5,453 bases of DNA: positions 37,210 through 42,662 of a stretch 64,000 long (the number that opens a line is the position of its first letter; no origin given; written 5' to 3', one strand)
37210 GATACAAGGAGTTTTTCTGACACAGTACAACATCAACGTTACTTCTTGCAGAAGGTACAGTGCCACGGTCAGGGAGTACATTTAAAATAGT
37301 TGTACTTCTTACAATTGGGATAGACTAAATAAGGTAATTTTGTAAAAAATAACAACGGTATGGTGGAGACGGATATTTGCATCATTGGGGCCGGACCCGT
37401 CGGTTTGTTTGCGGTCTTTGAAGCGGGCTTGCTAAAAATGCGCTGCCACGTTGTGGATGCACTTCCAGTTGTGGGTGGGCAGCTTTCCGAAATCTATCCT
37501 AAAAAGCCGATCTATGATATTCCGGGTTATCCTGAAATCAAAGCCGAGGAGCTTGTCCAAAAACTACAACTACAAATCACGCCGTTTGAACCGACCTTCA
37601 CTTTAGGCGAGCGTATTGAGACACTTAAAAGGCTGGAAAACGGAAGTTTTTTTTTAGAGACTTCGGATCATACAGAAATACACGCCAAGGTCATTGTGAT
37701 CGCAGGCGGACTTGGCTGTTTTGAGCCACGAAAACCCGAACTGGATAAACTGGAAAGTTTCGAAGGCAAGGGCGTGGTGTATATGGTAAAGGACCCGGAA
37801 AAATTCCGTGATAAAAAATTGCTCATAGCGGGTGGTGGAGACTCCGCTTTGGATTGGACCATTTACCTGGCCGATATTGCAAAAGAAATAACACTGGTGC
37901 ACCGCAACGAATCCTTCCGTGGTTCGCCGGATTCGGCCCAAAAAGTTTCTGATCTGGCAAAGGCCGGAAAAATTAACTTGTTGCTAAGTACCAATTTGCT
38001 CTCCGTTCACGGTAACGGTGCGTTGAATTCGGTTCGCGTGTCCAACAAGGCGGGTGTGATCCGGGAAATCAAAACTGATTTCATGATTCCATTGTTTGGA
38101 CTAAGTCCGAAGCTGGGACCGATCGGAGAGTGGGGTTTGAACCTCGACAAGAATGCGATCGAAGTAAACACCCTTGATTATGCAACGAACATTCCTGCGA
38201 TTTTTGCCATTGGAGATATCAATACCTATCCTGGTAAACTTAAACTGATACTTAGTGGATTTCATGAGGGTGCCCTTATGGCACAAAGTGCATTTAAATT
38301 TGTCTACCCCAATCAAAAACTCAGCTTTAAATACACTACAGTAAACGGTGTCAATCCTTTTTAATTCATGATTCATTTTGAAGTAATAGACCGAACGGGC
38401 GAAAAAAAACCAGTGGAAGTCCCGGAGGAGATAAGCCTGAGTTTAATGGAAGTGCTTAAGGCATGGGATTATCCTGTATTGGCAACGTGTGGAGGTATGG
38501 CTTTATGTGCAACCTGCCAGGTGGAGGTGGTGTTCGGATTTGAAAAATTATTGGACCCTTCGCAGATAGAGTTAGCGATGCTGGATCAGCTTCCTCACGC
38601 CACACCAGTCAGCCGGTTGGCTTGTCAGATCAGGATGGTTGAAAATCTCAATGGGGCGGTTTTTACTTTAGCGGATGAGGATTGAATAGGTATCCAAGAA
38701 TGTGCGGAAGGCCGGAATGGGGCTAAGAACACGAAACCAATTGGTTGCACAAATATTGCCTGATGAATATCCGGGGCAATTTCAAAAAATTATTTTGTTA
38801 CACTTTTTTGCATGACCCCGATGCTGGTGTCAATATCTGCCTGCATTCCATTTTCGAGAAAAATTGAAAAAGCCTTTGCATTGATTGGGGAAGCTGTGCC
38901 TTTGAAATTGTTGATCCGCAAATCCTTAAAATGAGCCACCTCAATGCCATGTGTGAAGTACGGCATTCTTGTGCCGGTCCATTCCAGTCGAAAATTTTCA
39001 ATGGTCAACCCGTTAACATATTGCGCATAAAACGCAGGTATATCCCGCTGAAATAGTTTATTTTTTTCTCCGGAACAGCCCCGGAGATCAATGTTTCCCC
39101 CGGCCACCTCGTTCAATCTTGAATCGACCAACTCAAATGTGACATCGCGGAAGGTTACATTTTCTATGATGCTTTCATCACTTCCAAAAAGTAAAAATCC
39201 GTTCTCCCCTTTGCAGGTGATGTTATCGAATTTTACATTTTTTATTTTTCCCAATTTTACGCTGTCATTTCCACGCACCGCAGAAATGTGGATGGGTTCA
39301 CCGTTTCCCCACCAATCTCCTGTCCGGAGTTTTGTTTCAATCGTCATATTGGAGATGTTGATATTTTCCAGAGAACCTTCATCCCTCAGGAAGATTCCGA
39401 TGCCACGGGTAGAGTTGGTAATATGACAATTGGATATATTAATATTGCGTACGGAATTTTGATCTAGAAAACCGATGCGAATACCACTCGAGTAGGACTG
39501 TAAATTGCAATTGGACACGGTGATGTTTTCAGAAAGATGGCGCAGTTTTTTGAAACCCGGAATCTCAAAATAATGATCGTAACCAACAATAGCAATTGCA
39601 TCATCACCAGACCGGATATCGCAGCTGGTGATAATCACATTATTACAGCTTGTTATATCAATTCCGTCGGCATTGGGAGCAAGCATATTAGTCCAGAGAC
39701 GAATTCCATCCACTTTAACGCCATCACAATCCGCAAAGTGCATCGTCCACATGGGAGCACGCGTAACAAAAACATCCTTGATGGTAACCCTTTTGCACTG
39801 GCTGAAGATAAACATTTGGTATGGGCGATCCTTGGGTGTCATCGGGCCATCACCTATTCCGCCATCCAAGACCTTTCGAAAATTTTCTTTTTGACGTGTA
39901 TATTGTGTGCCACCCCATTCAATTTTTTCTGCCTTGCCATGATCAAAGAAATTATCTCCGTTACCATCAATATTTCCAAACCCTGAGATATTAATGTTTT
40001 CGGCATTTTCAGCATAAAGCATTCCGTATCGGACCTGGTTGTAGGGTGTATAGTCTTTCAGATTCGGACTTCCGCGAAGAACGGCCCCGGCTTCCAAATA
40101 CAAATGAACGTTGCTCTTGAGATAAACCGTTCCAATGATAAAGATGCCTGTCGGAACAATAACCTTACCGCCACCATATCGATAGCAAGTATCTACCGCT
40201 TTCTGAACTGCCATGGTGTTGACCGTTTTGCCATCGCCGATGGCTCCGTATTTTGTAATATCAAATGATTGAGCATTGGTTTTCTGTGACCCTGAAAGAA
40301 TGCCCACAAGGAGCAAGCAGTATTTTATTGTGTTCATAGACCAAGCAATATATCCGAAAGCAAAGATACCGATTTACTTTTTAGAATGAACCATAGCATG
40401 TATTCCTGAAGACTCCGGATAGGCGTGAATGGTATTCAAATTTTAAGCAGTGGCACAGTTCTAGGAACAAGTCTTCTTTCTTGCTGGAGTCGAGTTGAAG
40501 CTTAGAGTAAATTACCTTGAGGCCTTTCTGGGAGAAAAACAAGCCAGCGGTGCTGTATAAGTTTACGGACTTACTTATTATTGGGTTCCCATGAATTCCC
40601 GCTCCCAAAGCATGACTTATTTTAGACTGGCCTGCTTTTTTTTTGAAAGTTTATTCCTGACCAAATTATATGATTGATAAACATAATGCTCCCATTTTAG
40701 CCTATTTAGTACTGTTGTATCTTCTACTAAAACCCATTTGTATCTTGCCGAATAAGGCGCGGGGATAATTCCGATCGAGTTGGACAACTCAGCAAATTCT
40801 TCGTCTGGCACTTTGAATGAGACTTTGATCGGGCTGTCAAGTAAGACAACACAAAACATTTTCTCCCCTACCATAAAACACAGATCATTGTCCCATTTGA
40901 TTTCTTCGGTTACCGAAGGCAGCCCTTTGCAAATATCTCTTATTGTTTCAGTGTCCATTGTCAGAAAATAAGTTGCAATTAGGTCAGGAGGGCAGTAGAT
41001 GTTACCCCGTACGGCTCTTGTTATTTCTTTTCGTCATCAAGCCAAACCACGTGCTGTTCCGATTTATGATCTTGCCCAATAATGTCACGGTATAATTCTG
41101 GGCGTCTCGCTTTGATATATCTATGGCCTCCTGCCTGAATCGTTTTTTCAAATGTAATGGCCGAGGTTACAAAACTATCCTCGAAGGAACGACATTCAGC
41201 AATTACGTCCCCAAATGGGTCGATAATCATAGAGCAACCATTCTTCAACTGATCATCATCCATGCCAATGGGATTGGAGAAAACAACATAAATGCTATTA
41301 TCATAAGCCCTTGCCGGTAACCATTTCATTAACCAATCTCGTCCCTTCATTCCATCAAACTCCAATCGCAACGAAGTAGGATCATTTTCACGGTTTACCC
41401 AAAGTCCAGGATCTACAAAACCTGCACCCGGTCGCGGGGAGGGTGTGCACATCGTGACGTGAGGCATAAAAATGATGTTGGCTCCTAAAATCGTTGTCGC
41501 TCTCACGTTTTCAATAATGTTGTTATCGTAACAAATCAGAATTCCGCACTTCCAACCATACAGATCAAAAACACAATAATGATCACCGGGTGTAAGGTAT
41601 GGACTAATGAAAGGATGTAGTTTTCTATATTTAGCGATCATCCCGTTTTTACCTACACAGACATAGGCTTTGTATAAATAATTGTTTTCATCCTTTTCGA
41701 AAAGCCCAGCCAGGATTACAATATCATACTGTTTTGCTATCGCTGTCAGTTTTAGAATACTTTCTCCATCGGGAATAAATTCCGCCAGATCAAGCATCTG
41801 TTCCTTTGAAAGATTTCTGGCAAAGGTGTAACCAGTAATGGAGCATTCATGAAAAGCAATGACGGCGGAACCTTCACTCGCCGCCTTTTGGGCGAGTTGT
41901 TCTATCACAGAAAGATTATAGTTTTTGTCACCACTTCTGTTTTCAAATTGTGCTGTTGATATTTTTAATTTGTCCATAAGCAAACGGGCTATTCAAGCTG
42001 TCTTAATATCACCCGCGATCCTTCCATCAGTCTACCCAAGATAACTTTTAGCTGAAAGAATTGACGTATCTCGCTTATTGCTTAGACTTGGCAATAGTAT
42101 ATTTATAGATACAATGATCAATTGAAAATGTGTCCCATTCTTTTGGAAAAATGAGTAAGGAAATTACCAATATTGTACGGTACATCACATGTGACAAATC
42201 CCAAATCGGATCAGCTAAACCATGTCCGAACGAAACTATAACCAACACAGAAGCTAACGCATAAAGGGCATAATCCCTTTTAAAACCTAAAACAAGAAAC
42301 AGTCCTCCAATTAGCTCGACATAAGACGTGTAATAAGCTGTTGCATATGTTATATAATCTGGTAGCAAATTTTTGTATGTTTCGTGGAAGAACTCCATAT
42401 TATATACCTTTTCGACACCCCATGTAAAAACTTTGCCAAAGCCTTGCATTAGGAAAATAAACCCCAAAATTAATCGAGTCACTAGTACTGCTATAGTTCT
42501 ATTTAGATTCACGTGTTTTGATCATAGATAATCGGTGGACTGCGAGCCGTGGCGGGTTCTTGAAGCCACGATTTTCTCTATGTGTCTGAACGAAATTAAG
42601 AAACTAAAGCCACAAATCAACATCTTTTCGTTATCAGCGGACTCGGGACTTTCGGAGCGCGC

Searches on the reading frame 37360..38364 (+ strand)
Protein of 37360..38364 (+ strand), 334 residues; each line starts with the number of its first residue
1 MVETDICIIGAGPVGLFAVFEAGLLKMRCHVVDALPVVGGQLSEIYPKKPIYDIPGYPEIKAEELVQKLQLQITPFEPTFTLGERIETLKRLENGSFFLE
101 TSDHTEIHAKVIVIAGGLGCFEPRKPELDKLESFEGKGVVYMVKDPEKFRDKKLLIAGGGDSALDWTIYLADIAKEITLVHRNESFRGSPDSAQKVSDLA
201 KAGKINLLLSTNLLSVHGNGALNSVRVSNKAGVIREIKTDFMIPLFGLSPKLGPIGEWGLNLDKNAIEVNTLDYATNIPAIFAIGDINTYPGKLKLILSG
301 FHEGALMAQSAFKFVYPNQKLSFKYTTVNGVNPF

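Call 14: search_protein_families(library=pfam, proteins=[window:37360-38364:+], max_evalue=0.00001)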
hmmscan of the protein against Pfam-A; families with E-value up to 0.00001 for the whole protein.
window:37360-38364:+ (334 aa): 4 families
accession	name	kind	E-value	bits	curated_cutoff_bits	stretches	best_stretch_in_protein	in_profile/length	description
PF07992.20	Pyr_redox_2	-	6.8e-24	85.2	26.1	1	5-291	2-278/291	Pyridine nucleotide-disulphide oxidoreductase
PF13738.12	Pyr_redox_3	-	3.4e-19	69.6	30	1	58-285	76-305/305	Pyridine nucleotide-disulphide oxidoreductase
PF00070.33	Pyr_redox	-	3.2e-11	44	22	1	153-228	1-80/82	Pyridine nucleotide-disulphide oxidoreductase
PF03486.20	HI0933_like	-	3.1e-07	30.5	50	0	59-118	104-165/244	HI0933-like protein Rossmann domain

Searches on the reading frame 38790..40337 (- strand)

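Call 14: search_protein_families(library=pfam, proteins=[window:38790-40337:-], max_evalue=0.00001)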
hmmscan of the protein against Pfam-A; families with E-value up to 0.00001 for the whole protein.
window:38790-40337:- (515 aa): 1 family
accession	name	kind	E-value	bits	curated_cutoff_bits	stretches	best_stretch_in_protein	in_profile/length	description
PF00295.23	Glyco_hydro_28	-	6e-23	81.9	22.9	1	59-402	9-307/324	Glycosyl hydrolases family 28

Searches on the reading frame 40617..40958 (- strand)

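Call 14: search_protein_families(library=pfam, proteins=[window:40617-40958:-], max_evalue=0.00001)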
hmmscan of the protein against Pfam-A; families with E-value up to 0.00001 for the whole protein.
window:40617-40958:- (113 aa): 1 family
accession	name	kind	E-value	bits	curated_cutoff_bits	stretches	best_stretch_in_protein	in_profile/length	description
PF04237.18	YjbR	-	1.7e-13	51.5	30.1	1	12-99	2-88/88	YjbR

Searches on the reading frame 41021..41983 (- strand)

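Call 14: search_protein_families(library=pfam, proteins=[window:41021-41983:-], max_evalue=0.00001)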
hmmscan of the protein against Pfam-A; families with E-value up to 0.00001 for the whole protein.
window:41021-41983:- (320 aa): 1 family
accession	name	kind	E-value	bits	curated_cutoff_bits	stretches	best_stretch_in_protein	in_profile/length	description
PF00795.27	CN_hydrolase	-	9e-42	143.6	23.2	1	8-283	2-253/256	Carbon-nitrogen hydrolase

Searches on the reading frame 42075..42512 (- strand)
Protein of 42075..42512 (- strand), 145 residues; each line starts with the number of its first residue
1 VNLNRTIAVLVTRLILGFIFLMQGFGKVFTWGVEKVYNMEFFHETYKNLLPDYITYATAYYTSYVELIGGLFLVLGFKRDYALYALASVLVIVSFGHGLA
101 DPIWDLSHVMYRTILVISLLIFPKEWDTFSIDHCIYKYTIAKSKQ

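Call 14: search_protein_families(library=pfam, proteins=[window:42075-42512:-], max_evalue=0.00001)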
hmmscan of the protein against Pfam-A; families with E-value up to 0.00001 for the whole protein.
window:42075-42512:- (145 aa): 2 families
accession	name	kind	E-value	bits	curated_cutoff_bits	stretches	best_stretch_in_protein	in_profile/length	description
PF07681.17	DoxX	-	2.6e-10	41.2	23.6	1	9-93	2-79/85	DoxX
PF07291.16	MauE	-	2.6e-06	28.2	27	1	7-95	3-85/128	Methylamine utilisation protein MauE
